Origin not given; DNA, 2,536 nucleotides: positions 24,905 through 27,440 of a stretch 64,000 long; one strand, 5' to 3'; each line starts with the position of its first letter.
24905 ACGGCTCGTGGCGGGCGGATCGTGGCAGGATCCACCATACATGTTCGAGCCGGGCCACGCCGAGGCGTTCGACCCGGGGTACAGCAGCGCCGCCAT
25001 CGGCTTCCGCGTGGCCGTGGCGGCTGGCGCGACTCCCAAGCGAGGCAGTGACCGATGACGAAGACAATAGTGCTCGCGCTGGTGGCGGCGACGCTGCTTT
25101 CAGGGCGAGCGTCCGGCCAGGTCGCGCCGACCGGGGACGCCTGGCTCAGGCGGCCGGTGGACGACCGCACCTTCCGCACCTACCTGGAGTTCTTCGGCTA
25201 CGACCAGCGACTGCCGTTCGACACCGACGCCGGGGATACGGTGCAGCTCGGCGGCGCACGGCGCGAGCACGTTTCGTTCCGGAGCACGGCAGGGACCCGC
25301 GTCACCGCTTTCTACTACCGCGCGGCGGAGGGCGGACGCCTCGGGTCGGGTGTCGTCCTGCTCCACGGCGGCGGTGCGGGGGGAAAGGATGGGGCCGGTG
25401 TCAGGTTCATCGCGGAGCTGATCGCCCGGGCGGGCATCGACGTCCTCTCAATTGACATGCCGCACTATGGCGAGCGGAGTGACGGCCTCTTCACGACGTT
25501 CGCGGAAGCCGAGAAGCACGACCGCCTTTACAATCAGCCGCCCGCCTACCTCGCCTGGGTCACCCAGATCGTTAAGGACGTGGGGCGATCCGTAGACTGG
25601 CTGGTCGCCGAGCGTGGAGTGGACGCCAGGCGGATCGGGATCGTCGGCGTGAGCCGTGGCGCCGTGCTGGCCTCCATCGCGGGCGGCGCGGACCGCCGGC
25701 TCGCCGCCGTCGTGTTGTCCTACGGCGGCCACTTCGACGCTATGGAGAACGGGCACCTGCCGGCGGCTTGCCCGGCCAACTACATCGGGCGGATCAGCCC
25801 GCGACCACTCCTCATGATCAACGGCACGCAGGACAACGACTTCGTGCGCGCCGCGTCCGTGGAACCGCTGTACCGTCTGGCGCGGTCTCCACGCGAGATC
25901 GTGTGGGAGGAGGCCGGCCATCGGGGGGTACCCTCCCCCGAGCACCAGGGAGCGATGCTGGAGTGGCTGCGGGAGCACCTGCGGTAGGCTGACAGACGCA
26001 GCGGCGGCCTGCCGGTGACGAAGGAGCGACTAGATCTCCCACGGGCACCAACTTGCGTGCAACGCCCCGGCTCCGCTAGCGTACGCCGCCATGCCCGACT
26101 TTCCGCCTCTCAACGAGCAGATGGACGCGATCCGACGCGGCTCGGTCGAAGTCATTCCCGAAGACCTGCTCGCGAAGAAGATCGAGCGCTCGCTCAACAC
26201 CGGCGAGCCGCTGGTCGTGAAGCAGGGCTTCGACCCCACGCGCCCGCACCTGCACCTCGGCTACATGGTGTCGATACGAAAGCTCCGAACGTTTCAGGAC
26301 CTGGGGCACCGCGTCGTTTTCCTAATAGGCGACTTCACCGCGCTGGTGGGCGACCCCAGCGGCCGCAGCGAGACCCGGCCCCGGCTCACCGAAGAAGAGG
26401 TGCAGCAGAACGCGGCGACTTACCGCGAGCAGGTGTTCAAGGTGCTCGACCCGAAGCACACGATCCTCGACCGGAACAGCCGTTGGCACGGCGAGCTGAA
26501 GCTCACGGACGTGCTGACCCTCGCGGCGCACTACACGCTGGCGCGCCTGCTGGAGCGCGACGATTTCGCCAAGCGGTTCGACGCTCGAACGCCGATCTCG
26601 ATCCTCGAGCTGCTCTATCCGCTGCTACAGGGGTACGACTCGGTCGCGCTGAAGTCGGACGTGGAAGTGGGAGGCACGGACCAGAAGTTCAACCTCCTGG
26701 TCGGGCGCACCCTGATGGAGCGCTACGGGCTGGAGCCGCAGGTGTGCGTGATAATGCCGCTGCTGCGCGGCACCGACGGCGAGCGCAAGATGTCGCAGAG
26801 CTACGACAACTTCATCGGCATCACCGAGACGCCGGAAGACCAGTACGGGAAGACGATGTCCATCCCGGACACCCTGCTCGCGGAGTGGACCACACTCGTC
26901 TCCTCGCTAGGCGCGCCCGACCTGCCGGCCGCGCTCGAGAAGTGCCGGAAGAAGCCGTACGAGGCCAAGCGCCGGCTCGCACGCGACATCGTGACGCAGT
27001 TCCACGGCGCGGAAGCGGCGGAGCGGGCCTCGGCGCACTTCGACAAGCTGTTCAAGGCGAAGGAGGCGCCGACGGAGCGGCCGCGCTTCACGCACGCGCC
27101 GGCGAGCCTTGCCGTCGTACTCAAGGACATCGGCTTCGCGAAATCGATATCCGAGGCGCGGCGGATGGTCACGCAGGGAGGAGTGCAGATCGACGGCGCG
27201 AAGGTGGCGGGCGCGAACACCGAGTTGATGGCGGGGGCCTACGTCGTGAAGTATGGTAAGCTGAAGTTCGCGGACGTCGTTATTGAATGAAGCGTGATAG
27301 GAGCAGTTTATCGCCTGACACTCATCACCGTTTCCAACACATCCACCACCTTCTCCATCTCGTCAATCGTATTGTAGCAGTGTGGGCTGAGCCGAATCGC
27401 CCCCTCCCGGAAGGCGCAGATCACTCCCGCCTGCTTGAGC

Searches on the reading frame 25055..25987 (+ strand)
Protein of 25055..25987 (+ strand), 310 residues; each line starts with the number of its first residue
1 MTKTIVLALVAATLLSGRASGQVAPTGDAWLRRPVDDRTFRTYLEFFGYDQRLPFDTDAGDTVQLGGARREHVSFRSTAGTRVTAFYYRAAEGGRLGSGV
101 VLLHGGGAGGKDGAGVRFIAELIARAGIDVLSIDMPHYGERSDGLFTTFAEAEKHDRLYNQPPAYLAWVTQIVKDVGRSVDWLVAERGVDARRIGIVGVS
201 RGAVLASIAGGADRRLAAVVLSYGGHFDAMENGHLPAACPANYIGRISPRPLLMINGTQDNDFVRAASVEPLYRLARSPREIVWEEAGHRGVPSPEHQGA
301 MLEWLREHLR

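Call 38: search_protein_families(library=pfam, proteins=[window:25055-25987:+])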
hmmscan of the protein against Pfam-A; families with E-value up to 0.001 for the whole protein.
window:25055-25987:+ (310 aa): 5 families
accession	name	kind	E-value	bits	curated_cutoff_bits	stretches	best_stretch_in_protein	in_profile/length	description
PF00561.26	Abhydrolase_1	-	4.8e-06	26.8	25.8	1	100-222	3-100/245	alpha/beta hydrolase fold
PF00326.27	Peptidase_S9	-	5.2e-05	23.3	22.6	1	167-228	39-100/213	Prolyl oligopeptidase family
PF12697.13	Abhydrolase_6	-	0.00028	22.1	26.3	0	100-223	1-93/217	Alpha/beta hydrolase family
PF20434.5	BD-FAE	-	0.00034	20.6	26.8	0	171-212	65-109/215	BD-FAE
PF01738.24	DLH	-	0.00038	20.6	21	1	169-270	74-163/217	Dienelactone hydrolase family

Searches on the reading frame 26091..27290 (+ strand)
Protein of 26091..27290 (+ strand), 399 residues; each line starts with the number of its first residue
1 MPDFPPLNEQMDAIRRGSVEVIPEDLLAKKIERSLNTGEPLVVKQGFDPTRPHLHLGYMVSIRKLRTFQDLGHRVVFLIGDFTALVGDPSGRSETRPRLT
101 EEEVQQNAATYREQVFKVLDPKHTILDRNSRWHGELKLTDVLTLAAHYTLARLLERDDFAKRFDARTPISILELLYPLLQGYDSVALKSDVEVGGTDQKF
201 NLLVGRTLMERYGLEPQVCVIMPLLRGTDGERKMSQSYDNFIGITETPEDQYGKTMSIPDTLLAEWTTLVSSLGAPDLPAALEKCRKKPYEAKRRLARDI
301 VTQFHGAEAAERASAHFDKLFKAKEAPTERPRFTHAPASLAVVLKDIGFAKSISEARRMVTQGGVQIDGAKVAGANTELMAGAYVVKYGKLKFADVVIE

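Call 38: search_protein_families(library=pfam, proteins=[window:26091-27290:+])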
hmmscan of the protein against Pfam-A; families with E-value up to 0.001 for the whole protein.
window:26091-27290:+ (399 aa): 3 families
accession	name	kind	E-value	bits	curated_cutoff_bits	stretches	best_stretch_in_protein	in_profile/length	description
PF00579.31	tRNA-synt_1b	-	4.5e-72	243.3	21.1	1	38-322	3-292/292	tRNA synthetases class I (W and Y)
PF01479.30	S4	-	1.1e-08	35.1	22.8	1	340-372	3-35/48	S4 domain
PF22421.1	SYY_C-terminal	-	0.00014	22.1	27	1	334-380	15-61/83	Tyrosine--tRNA ligase SYY-like C-terminal domain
